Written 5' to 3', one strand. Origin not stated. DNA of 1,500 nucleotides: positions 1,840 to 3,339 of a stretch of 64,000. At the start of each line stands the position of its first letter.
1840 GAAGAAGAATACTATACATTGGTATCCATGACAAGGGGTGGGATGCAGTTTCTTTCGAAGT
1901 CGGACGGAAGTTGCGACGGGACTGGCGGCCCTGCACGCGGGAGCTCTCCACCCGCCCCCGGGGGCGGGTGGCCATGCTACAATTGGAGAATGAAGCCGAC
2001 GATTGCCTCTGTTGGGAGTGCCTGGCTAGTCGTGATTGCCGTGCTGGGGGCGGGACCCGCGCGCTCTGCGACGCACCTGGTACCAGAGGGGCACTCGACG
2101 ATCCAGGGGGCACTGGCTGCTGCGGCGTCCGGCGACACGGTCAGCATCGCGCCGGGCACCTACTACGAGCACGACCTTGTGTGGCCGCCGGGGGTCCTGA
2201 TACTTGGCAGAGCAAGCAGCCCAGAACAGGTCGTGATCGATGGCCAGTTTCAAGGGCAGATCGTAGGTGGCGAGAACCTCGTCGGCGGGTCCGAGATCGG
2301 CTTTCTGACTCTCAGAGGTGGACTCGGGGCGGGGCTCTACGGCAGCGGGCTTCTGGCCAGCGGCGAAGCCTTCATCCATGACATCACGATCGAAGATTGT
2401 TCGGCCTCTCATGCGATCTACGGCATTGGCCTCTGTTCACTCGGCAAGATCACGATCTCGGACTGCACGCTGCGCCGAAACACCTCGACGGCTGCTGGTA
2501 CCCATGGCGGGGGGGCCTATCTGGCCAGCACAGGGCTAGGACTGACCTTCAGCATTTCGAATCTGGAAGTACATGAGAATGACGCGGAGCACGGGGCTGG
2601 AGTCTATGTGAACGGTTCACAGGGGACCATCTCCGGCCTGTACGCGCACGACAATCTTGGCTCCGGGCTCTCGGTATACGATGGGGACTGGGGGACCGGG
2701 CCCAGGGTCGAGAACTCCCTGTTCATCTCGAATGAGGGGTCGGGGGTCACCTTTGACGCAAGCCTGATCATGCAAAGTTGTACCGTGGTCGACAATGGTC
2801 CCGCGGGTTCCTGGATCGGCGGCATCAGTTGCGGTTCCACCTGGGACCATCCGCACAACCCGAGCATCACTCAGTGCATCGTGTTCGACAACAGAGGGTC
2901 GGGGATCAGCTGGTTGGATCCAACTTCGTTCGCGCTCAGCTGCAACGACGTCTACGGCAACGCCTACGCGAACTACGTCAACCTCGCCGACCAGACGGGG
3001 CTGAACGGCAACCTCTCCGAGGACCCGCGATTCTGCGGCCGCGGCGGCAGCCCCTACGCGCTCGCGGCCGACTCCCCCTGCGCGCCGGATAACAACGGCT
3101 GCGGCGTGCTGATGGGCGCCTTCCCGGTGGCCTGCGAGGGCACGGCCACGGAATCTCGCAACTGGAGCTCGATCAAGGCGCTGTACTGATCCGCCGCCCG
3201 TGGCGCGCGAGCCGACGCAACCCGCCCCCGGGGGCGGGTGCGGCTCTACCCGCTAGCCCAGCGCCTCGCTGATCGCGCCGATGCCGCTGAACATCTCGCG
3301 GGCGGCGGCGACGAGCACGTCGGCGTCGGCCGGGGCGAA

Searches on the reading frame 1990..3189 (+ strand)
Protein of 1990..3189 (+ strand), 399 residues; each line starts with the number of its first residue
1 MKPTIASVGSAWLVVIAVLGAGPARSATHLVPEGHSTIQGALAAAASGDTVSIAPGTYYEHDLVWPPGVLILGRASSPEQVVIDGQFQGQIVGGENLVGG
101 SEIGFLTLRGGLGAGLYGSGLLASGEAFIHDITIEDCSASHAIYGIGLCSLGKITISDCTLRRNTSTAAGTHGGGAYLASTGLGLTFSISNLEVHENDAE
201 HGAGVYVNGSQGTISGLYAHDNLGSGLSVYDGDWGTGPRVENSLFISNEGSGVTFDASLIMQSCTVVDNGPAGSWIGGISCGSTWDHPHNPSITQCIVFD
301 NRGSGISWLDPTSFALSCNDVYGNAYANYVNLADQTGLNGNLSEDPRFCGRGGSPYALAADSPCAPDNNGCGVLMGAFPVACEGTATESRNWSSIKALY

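Call 26: find_encoding_contigs(protein=window:1990-3189:+, flank=6000, max_places=10)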
Protein window:1990-3189:+ (399 aa): 3 contigs read that carry it; 3 places shown.
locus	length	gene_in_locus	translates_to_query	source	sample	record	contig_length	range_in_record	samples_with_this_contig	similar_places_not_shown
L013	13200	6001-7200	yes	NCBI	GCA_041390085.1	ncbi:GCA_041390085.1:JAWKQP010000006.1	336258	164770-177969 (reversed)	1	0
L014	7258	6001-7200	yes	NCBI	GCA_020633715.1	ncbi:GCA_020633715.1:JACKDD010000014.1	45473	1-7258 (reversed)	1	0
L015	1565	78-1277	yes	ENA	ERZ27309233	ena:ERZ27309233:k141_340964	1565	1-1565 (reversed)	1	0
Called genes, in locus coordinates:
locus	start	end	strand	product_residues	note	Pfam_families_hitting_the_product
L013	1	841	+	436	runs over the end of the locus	PF05496:RuvB_N, PF00004:AAA, PF01078:Mg_chelatase (faint), PF07728:AAA_5 (faint), PF16193:AAA_assoc_2, PF12002:MgsA_C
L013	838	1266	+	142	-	PF00583:Acetyltransf_1, PF13527:Acetyltransf_9 (faint), PF13673:Acetyltransf_10, PF13508:Acetyltransf_7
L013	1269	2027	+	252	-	PF13489:Methyltransf_23, PF01209:Ubie_methyltran, PF13649:Methyltransf_25, PF13847:Methyltransf_31, PF08241:Methyltransf_11, PF08242:Methyltransf_12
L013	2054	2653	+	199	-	-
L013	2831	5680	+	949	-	PF00112:Peptidase_C1, PF22842:Pel9A-like_beta_helix (weak), PF02415:Chlam_PMP (faint), PF13860:FlgD_ig (weak)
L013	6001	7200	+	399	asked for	PF22842:Pel9A-like_beta_helix (faint), PF05048:NosD (faint), PF13229:Beta_helix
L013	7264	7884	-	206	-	PF01126:Heme_oxygenase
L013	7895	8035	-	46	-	-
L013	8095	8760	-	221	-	PF01135:PCMT, PF13649:Methyltransf_25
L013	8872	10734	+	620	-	PF00496:SBP_bac_5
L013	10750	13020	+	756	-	PF00528:BPD_transp_1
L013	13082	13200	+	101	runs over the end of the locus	-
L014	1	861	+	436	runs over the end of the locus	PF05496:RuvB_N, PF00004:AAA, PF01078:Mg_chelatase (faint), PF07728:AAA_5 (faint), PF16193:AAA_assoc_2, PF12002:MgsA_C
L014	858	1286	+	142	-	PF00583:Acetyltransf_1, PF13527:Acetyltransf_9 (faint), PF13673:Acetyltransf_10, PF13508:Acetyltransf_7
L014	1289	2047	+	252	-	PF13489:Methyltransf_23, PF01209:Ubie_methyltran, PF13649:Methyltransf_25, PF13847:Methyltransf_31, PF08241:Methyltransf_11, PF08242:Methyltransf_12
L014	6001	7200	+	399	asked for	PF22842:Pel9A-like_beta_helix (faint), PF05048:NosD (faint), PF13229:Beta_helix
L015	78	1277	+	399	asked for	PF22842:Pel9A-like_beta_helix (faint), PF05048:NosD (faint), PF13229:Beta_helix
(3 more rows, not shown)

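Call 40: find_homologous_proteins(query=window:1990-3189:+, max_evalue=0.00001)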
Query window:1990-3189:+ (399 aa): 46 proteins with E <= 0.00001 among 8000 candidates.
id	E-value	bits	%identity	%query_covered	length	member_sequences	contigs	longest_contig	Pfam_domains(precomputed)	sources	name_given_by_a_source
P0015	4.5e-194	663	100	75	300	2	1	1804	PF13229.13,PF22842.4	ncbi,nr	ncbi:right-handed parallel beta-helix repeat-containing protein, partial [bacterium]|nr:right-handed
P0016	5.3e-143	495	56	100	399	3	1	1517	PF13229.13,PF22842.4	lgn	-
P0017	1.8e-142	493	58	97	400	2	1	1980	PF13229.13,PF22842.4,PF05048.20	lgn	-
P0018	3.7e-135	469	56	96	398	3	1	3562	PF13229.13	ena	-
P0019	1.1e-134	468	56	96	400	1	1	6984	PF13229.13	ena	-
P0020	1.3e-133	464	56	97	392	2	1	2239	PF13229.13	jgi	jgi:hypothetical protein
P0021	6.5e-133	462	57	95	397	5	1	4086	PF13229.13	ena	-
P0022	6.6e-132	459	55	99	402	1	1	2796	PF13229.13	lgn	-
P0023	1.2e-130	454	55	97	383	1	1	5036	PF13229.13,PF22842.4,PF05048.20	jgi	jgi:hypothetical protein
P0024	5.9e-122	426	52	97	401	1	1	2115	PF13229.13,PF22842.4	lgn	-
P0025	1.3e-114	402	52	94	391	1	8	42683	PF13229.13,PF05048.20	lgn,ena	-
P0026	5.2e-114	400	50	94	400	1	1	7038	PF13229.13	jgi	jgi:hypothetical protein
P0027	9.8e-112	392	50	97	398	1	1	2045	PF13229.13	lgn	-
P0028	6.5e-106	373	48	94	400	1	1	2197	PF13229.13,PF22842.4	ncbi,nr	ncbi:MAG: right-handed parallel beta-helix repeat-containing protein [bacterium]|nr:right-handed par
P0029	1.3e-100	356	50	100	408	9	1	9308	PF13229.13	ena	-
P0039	7.3e-62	228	45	78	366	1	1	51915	PF13229.13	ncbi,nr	ncbi:MAG: hypothetical protein H6694_08315 [Candidatus Latescibacteria bacterium]|nr:hypothetical pr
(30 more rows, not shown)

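Call 42: find_encoding_contigs(protein=P0039, flank=6000, max_places=4)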
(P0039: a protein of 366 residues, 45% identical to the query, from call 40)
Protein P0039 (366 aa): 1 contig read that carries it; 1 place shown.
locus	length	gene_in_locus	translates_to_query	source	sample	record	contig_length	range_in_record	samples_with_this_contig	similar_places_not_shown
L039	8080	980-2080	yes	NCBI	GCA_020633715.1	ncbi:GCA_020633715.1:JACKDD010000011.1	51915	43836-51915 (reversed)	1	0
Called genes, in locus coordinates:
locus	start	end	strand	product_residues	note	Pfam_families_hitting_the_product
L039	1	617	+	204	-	PF13860:FlgD_ig (weak)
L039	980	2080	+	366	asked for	PF13229:Beta_helix (faint)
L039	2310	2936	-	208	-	PF01126:Heme_oxygenase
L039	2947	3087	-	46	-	-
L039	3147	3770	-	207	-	PF01135:PCMT, PF13649:Methyltransf_25, PF08241:Methyltransf_11 (faint)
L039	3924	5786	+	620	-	PF00496:SBP_bac_5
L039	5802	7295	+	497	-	PF00528:BPD_transp_1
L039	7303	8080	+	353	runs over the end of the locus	PF00528:BPD_transp_1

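Call 45: find_encoding_contigs(protein=P0019, flank=3000, max_places=3)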
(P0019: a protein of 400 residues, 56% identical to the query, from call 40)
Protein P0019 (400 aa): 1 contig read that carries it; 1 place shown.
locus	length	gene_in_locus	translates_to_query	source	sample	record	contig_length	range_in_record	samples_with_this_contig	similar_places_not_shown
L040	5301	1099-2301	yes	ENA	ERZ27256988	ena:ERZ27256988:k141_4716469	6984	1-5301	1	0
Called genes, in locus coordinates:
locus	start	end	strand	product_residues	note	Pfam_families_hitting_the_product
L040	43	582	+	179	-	PF13860:FlgD_ig (weak)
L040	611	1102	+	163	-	-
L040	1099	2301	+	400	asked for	PF13229:Beta_helix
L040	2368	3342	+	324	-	PF02729:OTCace_N, PF00185:OTCace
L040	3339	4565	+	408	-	PF00291:PALP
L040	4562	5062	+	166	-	PF00111:Fer2 (weak), PF01799:Fer2_2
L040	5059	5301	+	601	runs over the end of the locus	PF17957:Big_7 (faint)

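Call 46: find_encoding_contigs(protein=P0025, flank=3000, max_places=3)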
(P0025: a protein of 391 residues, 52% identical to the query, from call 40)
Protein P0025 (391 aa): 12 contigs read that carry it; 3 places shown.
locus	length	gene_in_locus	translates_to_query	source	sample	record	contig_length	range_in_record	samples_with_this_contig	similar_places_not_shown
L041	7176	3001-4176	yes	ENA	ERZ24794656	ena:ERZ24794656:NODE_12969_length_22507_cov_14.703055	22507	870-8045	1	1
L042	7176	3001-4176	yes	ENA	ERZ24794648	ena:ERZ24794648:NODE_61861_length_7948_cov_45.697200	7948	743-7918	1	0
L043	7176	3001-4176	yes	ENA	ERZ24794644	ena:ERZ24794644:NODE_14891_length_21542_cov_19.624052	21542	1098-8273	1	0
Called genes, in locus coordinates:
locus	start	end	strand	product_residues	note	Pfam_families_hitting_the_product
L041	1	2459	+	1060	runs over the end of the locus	PF00082:Peptidase_S8, PF13860:FlgD_ig (faint)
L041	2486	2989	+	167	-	-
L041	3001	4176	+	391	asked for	PF05048:NosD (faint), PF13229:Beta_helix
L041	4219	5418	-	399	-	PF13593:SBF_like, PF01758:SBF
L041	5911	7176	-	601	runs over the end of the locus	PF02771:Acyl-CoA_dh_N, PF02770:Acyl-CoA_dh_M, PF00441:Acyl-CoA_dh_1, PF22924:ACOX_C_alpha1, PF08028:Acyl-CoA_dh_2, PF21263:Acyl-CoA-dh_C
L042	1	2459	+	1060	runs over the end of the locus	PF00082:Peptidase_S8, PF13860:FlgD_ig (faint)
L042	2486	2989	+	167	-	-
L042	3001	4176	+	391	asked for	PF05048:NosD (faint), PF13229:Beta_helix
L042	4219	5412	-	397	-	PF13593:SBF_like, PF01758:SBF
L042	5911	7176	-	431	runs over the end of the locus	?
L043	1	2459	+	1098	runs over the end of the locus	PF00082:Peptidase_S8, PF13860:FlgD_ig (faint)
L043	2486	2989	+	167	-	-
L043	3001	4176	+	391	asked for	PF05048:NosD (faint), PF13229:Beta_helix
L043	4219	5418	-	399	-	PF13593:SBF_like, PF01758:SBF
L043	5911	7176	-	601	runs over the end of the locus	PF02771:Acyl-CoA_dh_N, PF02770:Acyl-CoA_dh_M, PF00441:Acyl-CoA_dh_1, PF22924:ACOX_C_alpha1, PF08028:Acyl-CoA_dh_2, PF21263:Acyl-CoA-dh_C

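Call 47: find_encoding_contigs(protein=P0029, flank=3000, max_places=3)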
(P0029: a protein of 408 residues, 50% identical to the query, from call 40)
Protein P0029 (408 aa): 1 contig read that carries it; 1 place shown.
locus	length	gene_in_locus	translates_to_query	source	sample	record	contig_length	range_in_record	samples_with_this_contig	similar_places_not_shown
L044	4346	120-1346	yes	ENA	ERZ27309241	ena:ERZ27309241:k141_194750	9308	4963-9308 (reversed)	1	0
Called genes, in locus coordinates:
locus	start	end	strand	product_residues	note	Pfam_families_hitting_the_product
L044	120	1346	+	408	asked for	PF13229:Beta_helix (weak)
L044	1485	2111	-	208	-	PF01126:Heme_oxygenase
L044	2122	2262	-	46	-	-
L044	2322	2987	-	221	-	PF01135:PCMT, PF13649:Methyltransf_25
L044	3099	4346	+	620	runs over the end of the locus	PF00496:SBP_bac_5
